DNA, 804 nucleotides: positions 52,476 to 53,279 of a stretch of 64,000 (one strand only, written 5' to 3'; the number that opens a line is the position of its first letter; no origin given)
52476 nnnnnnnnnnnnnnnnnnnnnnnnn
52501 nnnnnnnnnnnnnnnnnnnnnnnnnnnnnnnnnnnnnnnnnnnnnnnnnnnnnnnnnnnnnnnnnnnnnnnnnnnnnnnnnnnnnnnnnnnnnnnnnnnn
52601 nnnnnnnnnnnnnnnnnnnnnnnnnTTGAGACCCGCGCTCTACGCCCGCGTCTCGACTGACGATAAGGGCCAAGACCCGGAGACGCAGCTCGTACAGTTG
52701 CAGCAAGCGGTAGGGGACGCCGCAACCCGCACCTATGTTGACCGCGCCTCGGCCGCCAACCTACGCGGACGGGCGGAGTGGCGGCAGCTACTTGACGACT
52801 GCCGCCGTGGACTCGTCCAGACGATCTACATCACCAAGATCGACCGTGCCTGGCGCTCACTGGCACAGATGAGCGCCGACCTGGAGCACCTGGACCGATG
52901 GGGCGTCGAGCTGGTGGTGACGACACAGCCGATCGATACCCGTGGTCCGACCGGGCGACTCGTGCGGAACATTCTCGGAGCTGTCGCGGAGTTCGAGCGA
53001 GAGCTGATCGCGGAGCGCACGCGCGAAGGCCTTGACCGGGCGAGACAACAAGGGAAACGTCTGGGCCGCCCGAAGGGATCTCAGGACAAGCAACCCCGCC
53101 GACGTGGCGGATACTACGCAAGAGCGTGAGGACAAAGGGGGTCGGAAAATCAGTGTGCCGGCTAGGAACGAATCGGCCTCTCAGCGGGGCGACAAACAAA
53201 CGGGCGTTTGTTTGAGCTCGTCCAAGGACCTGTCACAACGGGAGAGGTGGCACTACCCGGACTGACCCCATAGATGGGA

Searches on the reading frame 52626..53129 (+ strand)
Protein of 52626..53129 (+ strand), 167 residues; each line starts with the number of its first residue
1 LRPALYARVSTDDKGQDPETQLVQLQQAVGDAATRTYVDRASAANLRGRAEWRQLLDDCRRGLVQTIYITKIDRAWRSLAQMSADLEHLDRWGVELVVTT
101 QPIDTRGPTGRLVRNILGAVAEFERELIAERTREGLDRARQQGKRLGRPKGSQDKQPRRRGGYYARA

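Call 15: search_protein_families(library=pfam, proteins=[window:52626-53129:+], max_evalue=0.01)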
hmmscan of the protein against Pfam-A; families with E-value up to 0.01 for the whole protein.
window:52626-53129:+ (167 aa): 1 family
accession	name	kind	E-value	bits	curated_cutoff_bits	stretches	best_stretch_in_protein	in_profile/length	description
PF00239.26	Resolvase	-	1.1e-36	126.5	23.3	1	5-144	3-144/145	Resolvase, N terminal domain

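Call 81: search_protein_families(library=ncbifam, proteins=[window:52626-53129:+], max_evalue=0.01)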
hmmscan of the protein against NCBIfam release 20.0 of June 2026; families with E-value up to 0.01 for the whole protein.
window:52626-53129:+ (167 aa): 7 families
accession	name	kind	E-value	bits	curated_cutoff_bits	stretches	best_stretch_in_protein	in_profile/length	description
NF041201.1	recomb_XisF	equivalog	2.7e-25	89.2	375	1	6-146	4-143/465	fdxN element excision recombinase XisF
NF047343.1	SCCmet_CcrB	equivalog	3.4e-12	45.8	900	1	4-147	10-159/542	cassette chromosome recombinase CcrB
NF009949.0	PRK13413.1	equivalog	3.6e-09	36.6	272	1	117-158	116-157/203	master DNA invertase Mpi family serine-type recombinase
NF033518.0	transpos_IS607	equivalog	8.5e-08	31.9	110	1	4-131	57-182/187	IS607 family transposase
NF047347.1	SCCmet_CcrC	equivalog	7.5e-07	28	900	1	4-143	6-153/558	cassette chromosome recombinase CcrC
NF049883.1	resolv_YneB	equivalog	1.8e-05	24.3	175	1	4-145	3-148/211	YneB family resolvase-like protein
NF047344.1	SCCmet_CcrA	equivalog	0.003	16.8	700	1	35-145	38-148/442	cassette chromosome recombinase CcrA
